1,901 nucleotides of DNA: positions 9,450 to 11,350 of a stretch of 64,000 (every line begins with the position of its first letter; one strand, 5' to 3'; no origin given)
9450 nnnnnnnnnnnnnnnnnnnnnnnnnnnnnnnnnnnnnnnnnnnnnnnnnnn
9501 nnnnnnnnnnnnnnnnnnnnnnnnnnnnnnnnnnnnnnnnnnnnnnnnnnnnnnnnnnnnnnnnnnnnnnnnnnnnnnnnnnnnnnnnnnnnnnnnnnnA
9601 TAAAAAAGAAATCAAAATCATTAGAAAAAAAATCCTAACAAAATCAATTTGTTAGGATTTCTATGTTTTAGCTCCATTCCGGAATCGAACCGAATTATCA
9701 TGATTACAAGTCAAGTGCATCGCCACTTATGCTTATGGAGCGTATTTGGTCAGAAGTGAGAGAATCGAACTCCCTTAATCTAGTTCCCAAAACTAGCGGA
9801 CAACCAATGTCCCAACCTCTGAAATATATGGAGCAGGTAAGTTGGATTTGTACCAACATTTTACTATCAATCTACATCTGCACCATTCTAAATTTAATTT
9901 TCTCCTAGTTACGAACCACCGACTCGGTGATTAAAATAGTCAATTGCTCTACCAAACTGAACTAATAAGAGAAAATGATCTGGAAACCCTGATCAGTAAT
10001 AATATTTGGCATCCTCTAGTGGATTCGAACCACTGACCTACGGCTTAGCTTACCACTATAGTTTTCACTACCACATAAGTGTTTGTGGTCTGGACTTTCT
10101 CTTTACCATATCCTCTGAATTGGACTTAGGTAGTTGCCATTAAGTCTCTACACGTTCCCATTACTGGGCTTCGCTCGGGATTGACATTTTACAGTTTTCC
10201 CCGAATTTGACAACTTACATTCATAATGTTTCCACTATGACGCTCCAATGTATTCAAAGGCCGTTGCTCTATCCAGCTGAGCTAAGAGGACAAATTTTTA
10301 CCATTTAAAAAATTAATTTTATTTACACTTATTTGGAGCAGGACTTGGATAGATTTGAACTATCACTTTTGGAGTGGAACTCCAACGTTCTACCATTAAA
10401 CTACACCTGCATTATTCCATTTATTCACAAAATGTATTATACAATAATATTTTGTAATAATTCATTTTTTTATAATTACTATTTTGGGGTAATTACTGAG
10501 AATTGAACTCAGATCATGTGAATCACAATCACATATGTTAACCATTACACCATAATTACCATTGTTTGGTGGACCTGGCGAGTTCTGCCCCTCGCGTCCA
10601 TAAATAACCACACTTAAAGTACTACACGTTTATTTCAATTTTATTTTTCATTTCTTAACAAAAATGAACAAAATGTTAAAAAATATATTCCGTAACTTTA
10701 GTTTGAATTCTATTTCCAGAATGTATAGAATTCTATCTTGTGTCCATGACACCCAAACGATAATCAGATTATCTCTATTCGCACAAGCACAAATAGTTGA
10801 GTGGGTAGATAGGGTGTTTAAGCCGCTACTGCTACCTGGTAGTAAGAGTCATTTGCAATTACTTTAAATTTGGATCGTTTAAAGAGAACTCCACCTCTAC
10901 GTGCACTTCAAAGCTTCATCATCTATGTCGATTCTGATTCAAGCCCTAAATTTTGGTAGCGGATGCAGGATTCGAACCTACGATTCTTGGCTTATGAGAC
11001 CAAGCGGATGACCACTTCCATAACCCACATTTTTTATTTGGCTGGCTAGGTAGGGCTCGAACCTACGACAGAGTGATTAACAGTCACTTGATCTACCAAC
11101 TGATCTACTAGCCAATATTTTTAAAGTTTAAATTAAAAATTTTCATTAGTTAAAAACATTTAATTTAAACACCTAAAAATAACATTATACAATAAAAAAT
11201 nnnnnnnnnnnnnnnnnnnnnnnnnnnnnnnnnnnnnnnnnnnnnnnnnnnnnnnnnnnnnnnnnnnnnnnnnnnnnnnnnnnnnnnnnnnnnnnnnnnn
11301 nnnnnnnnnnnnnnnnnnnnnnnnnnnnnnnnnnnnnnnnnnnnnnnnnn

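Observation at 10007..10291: tRNA-Arg(UCU) split by a 208-nt ORF-less group I intron in the anticodon loop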

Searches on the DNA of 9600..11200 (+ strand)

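Call 6: search_dna_similar(query=window:9600-11200:+, collection=phages, mode=near, max_rows=30)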
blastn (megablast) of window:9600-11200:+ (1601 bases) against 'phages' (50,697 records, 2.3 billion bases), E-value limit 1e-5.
Records with a match: 15; places in all: 15; records where one place covers at least 80% of the query: 0.
Best place of each record, by identity: >=99% 3; 95-99% 10; 90-95% 2.
By first word of the organism name: Enterobacter 8; Kosakonia 2; Listeria 2; Morganella 2; Acinetobacter 1.
By host as written in the record: Enterobacter cloacae 2; Enterobacter hormaechei 2; Kosakonia cowanii 2; Enterobacter cloacae A22-2B 2; Listeria monocytogenes 2; Morganella sp. 2; Enterobacter cloacae 29796 1; Enterobacter hormaechei ST 742 1; and 1 more.
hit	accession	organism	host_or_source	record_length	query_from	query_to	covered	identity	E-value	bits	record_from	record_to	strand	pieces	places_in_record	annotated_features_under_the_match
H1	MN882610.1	Enterobacter phage vB_EclM_CIP9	Enterobacter cloacae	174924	658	696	2%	95.0%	7e-7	62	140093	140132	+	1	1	none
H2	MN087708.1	Enterobacter phage vB_EhoM-IME523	Enterobacter hormaechei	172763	658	696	2%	95.0%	7e-7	62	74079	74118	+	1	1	tRNA-Arg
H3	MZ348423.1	Kosakonia phage 305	Kosakonia cowanii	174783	658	696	2%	95.0%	7e-7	62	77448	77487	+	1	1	tRNA-Arg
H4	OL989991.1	Enterobacter phage vB_EclM_Q7622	Enterobacter cloacae A22-2B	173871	658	696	2%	95.0%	7e-7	62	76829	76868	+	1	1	tRNA-Arg | tRNA-Met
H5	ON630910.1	Enterobacter phage Entb_45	Enterobacter cloacae 29796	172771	658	696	2%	95.0%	7e-7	62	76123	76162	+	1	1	tRNA-Arg | tRNA-Ile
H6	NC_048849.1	Enterobacter phage vB_EclM_CIP9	Enterobacter cloacae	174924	658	696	2%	95.0%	7e-7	62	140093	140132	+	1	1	none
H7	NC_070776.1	Kosakonia phage 305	Kosakonia cowanii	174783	658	696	2%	95.0%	7e-7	62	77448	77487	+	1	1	tRNA-Arg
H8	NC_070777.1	Enterobacter phage vB_EhoM-IME523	Enterobacter hormaechei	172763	658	696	2%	95.0%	7e-7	62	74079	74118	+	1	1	tRNA-Arg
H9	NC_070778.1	Enterobacter phage vB_EclM_Q7622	Enterobacter cloacae A22-2B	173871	658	696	2%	95.0%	7e-7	62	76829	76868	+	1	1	tRNA-Arg | tRNA-Met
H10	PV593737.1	Enterobacter phage vB_ECC_MY742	Enterobacter hormaechei ST 742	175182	658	696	2%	95.0%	7e-7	62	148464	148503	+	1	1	tRNA-Arg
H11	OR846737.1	Listeria phage LM 4-11-1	Listeria monocytogenes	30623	658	696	2%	94.9%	7e-7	62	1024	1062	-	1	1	record has no annotation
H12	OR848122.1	Listeria phage LM 4-14-1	Listeria monocytogenes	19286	658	696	2%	94.9%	7e-7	62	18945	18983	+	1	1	record has no annotation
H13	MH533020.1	Acinetobacter phage ABPH49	Acinetobacter baumannii AB49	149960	658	692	2%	100.0%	6e-8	66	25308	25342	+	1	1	none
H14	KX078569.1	Morganella phage vB_MmoM_MP1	Morganella sp.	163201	658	689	2%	100.0%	3e-6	60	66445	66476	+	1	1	tRNA-Arg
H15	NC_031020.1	Morganella phage vB_MmoM_MP1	Morganella sp.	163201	658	689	2%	100.0%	3e-6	60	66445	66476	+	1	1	tRNA-Arg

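Call 14: search_dna_similar(query=window:10049-10256:-, collection=phages, mode=distant, max_rows=40, max_evalue=0.01)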
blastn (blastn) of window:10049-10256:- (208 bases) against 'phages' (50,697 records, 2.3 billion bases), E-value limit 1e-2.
Records with a match: 26; places in all: 26; records where one place covers at least 80% of the query: 0.
Best place of each record, by identity: 80-90% 12; 60-80% 14.
By first word of the organism name: Bacillus 6; uncultured 5; Klebsiella 5; Pseudoalteromonas 2; Agrobacterium 2; Salmonella 2; Pelagibacter 1; Kolpuevirus 1; Pseudomonas 1; Microcoleus 1.
By host as written in the record: - 7; Klebsiella pneumoniae 3; Bacillus thuringiensis subsp. kurstaki ATCC 33679 2; Bacillus thuringiensis serovar kurstaki 2; Bacillus thuringiensis subspecies kurstaki 2; Pseudoalteromonas sp. YD6 2; Agrobacterium tumefaciens C58 2; Candidatus Pelagibacter sp. HTCC7211 1; and 5 more.
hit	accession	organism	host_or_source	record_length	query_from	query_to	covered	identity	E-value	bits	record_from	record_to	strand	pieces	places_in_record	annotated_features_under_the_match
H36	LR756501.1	uncultured phage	metagenomic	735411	47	208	78%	73.2%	5e-15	87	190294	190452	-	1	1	record has no annotation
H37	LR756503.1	uncultured phage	metagenomic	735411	47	208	78%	73.2%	5e-15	87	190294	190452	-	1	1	record has no annotation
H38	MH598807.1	Pelagibacter phage HTVC120P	Candidatus Pelagibacter sp. HTCC7211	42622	47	202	75%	70.8%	3e-11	74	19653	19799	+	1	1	none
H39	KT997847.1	uncultured phage_Deep1-GF2-KM23-C739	0.2-5 um-sized marine plankton sample ...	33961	45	122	38%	84.6%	1e-15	88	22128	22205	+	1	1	none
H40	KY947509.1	Bacillus phage SerPounce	Bacillus thuringiensis subsp. kurstaki ...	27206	47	114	33%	78.6%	4e-4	50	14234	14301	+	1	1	none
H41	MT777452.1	Bacillus phage Baseball_field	Bacillus thuringiensis serovar kurstaki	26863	47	114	33%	78.6%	4e-4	50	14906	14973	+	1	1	none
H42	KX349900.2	Bacillus phage Claudi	Bacillus thuringiensis subspecies ...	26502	47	114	33%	78.6%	4e-4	50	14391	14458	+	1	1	none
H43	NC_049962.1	Bacillus phage SerPounce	Bacillus thuringiensis subsp. kurstaki ...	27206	47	114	33%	78.6%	4e-4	50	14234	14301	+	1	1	none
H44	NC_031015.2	Bacillus phage Claudi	Bacillus thuringiensis subspecies ...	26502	47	114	33%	78.6%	4e-4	50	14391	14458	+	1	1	none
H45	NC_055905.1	Bacillus phage Baseball_field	Bacillus thuringiensis serovar kurstaki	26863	47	114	33%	78.6%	4e-4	50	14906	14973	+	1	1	none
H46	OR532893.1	Klebsiella phage RCIP0099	Klebsiella pneumoniae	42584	50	114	31%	80.9%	1e-3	48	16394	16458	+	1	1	none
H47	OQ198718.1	Kolpuevirus sp. 'frurule'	Bacteroides cellulosilyticus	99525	146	208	30%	83.3%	1e-9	69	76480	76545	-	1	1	none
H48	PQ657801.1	Klebsiella phage Roth32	Klebsiella sp. M6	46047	50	114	31%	80.6%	2e-6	57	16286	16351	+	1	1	none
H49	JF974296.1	Pseudoalteromonas phage pYD6-A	Pseudoalteromonas sp. YD6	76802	50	114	31%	76.7%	3e-5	55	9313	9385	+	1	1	none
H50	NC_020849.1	Pseudoalteromonas phage pYD6-A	Pseudoalteromonas sp. YD6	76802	50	114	31%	76.7%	3e-5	55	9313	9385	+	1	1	none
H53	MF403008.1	Agrobacterium phage Atu_ph07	Agrobacterium tumefaciens C58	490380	146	206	29%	79.4%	3e-5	54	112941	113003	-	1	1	hypothetical protein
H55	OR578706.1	Microcoleus phage My-WqHQDG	river water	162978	150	207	28%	83.3%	2e-7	62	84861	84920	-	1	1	tRNA-Arg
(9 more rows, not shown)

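Call 15: get_annotated_region(hit=H36, flank=1500)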
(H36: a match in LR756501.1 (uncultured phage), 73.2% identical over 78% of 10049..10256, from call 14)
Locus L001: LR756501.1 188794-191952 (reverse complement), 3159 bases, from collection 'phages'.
description: uncultured phage genome assembly, chromosome: 1.
organism: uncultured phage (NCBI taxid 278008)
taxonomy: Viruses; environmental samples
host: -; source: metagenomic; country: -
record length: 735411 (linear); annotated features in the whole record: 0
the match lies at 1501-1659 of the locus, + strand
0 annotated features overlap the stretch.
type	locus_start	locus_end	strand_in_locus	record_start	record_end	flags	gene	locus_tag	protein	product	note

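Call 16: get_annotated_region(hit=H55, flank=1500)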
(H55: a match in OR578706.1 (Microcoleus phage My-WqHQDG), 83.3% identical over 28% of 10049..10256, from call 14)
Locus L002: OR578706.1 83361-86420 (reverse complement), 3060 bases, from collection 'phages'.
description: Microcoleus phage My-WqHQDG, partial genome.
organism: Microcoleus phage My-WqHQDG (NCBI taxid 3084964)
taxonomy: Viruses; Duplodnaviria; Heunggongvirae; Uroviricota; Caudoviricetes
host: -; source: river water; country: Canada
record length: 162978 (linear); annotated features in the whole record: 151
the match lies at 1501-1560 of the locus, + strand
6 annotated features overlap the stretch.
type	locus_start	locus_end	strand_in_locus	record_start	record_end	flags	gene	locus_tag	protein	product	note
CDS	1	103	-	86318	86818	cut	-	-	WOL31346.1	hypothetical protein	-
CDS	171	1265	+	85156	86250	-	-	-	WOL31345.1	PD-(D/E)XK nuclease superfamily protein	-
tRNA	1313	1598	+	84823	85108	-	-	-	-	tRNA-Arg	-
CDS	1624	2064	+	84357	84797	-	-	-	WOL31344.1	hypothetical protein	-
CDS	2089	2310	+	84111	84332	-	-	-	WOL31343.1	hypothetical protein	-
CDS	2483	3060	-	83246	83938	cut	-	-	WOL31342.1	hypothetical protein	-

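Call 17: get_annotated_region(hit=H53, flank=1500)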
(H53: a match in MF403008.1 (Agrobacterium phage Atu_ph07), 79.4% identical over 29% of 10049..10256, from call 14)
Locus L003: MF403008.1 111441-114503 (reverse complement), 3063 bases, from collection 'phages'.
description: Agrobacterium phage Atu_ph07, complete genome.
organism: Agrobacterium phage Atu_ph07 (NCBI taxid 2024264)
taxonomy: Viruses; Duplodnaviria; Heunggongvirae; Uroviricota; Caudoviricetes; Polybotosvirus; Polybotosvirus Atuph07
host: Agrobacterium tumefaciens C58; source: -; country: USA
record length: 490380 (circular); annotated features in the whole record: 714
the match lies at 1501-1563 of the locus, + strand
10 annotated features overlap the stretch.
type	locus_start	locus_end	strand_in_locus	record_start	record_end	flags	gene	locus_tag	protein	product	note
CDS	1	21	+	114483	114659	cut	-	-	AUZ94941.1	hypothetical protein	-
CDS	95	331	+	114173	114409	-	-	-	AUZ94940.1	hypothetical protein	-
CDS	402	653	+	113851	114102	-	-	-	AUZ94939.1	hypothetical protein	-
CDS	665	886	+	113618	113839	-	-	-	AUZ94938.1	hypothetical protein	-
CDS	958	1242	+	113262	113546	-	-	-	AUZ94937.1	hypothetical protein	-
CDS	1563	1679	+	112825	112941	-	-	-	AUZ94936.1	hypothetical protein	-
CDS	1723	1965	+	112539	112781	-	-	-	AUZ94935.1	hypothetical protein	-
CDS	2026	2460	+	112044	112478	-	-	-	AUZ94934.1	hypothetical protein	-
CDS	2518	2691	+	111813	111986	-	-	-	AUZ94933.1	hypothetical protein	-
CDS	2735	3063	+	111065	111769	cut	-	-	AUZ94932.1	hypothetical protein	-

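Call 18: get_annotated_region(hit=H47, flank=1500)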
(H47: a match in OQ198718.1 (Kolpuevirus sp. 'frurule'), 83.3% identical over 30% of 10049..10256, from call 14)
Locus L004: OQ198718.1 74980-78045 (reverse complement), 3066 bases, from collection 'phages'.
description: Kolpuevirus sp. 'frurule' isolate Bc03, complete genome.
organism: Kolpuevirus sp. 'frurule' (NCBI taxid 3028514)
taxonomy: Viruses; Duplodnaviria; Heunggongvirae; Uroviricota; Caudoviricetes; Crassvirales; Steigviridae; Asinivirinae; Kolpuevirus
host: Bacteroides cellulosilyticus; source: wastewater; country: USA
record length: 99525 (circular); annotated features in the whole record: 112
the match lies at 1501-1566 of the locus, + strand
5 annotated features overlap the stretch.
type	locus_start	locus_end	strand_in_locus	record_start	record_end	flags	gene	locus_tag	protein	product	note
CDS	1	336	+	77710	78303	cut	-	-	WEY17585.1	replisome organizer protein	-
CDS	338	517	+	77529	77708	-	-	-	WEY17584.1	replicative DNA helicase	DnaB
CDS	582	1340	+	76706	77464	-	-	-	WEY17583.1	GIY endonuclease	-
CDS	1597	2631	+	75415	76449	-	-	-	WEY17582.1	replicative DNA helicase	-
CDS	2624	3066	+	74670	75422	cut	-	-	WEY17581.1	ATP/GTP-binding protein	-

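Call 19: search_rna_families(sources=[L001, L002, L003, L004], threshold=gathering)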
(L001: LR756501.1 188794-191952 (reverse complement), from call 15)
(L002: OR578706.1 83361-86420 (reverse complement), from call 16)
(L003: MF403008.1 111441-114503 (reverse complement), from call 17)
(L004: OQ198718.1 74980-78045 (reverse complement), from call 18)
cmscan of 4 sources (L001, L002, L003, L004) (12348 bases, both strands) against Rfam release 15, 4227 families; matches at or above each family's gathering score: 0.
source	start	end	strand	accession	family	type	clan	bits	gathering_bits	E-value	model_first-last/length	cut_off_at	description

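Call 53: search_rna_families(sources=[L088, L101, L087, L052, L053, L078, L005, L001, L002, L003], threshold=gathering)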
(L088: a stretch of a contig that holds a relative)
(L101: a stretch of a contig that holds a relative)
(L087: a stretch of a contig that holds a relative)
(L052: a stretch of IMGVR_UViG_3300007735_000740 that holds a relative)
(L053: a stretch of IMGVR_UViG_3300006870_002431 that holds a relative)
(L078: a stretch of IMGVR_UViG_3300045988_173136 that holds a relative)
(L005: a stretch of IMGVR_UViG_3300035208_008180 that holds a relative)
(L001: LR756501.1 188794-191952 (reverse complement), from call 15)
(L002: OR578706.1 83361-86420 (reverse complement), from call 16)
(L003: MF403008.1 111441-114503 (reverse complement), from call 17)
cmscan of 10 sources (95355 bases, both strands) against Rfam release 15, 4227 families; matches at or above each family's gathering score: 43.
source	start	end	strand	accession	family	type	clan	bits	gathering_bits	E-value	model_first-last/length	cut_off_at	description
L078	1656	2061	+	RF00023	tmRNA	Gene;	CL00001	90.4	47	1.2e-33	1-374/374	no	transfer-messenger RNA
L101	9951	10023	+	RF00005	tRNA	Gene; tRNA;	CL00001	76.2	29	9e-15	1-71/71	no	tRNA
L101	14047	14120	+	RF00005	tRNA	Gene; tRNA;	CL00001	76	29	1.1e-14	1-71/71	no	tRNA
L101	9793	9866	+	RF00005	tRNA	Gene; tRNA;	CL00001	75.2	29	1.7e-14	1-71/71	no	tRNA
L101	6695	6766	+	RF00005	tRNA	Gene; tRNA;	CL00001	73.8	29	4.1e-14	1-71/71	no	tRNA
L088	13462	13536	+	RF00005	tRNA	Gene; tRNA;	CL00001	71.4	29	1.9e-13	1-71/71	no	tRNA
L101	13890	13962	+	RF00005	tRNA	Gene; tRNA;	CL00001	71.3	29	2e-13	1-71/71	no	tRNA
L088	10356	10430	+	RF00005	tRNA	Gene; tRNA;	CL00001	71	29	2.5e-13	1-71/71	no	tRNA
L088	13592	13790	+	RF00028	Intron_gpI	Intron;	-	70.2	50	1.3e-15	1-253/253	no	Group I catalytic intron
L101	7151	7224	+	RF00005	tRNA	Gene; tRNA;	CL00001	70.1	29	4.4e-13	1-71/71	no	tRNA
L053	10756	10828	-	RF00005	tRNA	Gene; tRNA;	CL00001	67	29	3.2e-12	1-71/71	no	tRNA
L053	11626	11827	-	RF00028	Intron_gpI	Intron;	-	66.5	50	1.7e-14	1-253/253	no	Group I catalytic intron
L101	14215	14289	+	RF00005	tRNA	Gene; tRNA;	CL00001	66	29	5.8e-12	1-71/71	no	tRNA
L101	13568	13641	+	RF00005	tRNA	Gene; tRNA;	CL00001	65.2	29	9.6e-12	1-71/71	no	tRNA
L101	9712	9787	+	RF00005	tRNA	Gene; tRNA;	CL00001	65.2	29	9.9e-12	1-71/71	no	tRNA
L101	9871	9945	+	RF00005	tRNA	Gene; tRNA;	CL00001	65.1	29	1.1e-11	1-71/71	no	tRNA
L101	10124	10197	+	RF00005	tRNA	Gene; tRNA;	CL00001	64.5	29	1.6e-11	1-71/71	no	tRNA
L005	9180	9349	-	RF00028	Intron_gpI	Intron;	-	63.9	50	1e-13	1-253/253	no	Group I catalytic intron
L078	4936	5006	+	RF00005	tRNA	Gene; tRNA;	CL00001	63.8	29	2.4e-11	1-71/71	no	tRNA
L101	9631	9704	+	RF00005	tRNA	Gene; tRNA;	CL00001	63.4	29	3.1e-11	1-71/71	no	tRNA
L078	6350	6423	+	RF00005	tRNA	Gene; tRNA;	CL00001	63.2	29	3.6e-11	1-71/71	no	tRNA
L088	12982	13172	+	RF00028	Intron_gpI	Intron;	-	62.6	50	2.5e-13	1-253/253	no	Group I catalytic intron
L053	10886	10956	-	RF00005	tRNA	Gene; tRNA;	CL00001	62.4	29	5.7e-11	1-71/71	no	tRNA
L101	9375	9457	+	RF00005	tRNA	Gene; tRNA;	CL00001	61.7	29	8.7e-11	1-71/71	no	tRNA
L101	14130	14203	+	RF00005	tRNA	Gene; tRNA;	CL00001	60.6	29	1.8e-10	1-71/71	no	tRNA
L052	735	928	-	RF00028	Intron_gpI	Intron;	-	59.8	50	1.8e-12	1-253/253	no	Group I catalytic intron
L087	1595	1776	+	RF00028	Intron_gpI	Intron;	-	58.8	50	3.5e-12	1-253/253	no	Group I catalytic intron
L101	13969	14041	+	RF00005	tRNA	Gene; tRNA;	CL00001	57.7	29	1.1e-09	1-71/71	no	tRNA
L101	13647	13729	+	RF00005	tRNA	Gene; tRNA;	CL00001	57.5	29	1.3e-09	1-71/71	no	tRNA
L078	7561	7633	+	RF00005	tRNA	Gene; tRNA;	CL00001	56.7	29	2.2e-09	1-71/71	no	tRNA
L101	13737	13806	+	RF00005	tRNA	Gene; tRNA;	CL00001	56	29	3.3e-09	1-71/71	no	tRNA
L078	6646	6729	+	RF00005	tRNA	Gene; tRNA;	CL00001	55.9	29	3.6e-09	1-71/71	no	tRNA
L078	2941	3015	+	RF00005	tRNA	Gene; tRNA;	CL00001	55.6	29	4.4e-09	1-71/71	no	tRNA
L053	8191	8285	-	RF01761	wcaG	Cis-reg;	-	53.9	42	4.7e-07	1-98/98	no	wcaG RNA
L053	11857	11893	-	RF03085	abiF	Gene; sRNA;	-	53.8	37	4.9e-07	1-37/37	no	abiF RNA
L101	9464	9536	+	RF00005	tRNA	Gene; tRNA;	CL00001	53.4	29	1.7e-08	1-71/71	no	tRNA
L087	6507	6579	+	RF00005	tRNA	Gene; tRNA;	CL00001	51.8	29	4.9e-08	1-71/71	no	tRNA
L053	8624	8697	-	RF00005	tRNA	Gene; tRNA;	CL00001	50.9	29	8.5e-08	1-71/71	no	tRNA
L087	4523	4605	+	RF00005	tRNA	Gene; tRNA;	CL00001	50.8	29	8.8e-08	1-71/71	no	tRNA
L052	959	995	-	RF03085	abiF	Gene; sRNA;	-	50.8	37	2.7e-06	1-37/37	no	abiF RNA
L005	9008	9099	-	RF00005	tRNA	Gene; tRNA;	CL00001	43.1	29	1.2e-05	1-71/71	no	tRNA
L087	1854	1936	+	RF00005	tRNA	Gene; tRNA;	CL00001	41.4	29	3.4e-05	1-71/71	no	tRNA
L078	6863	6949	+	RF00005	tRNA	Gene; tRNA;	CL00001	31.2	29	0.023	1-71/71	no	tRNA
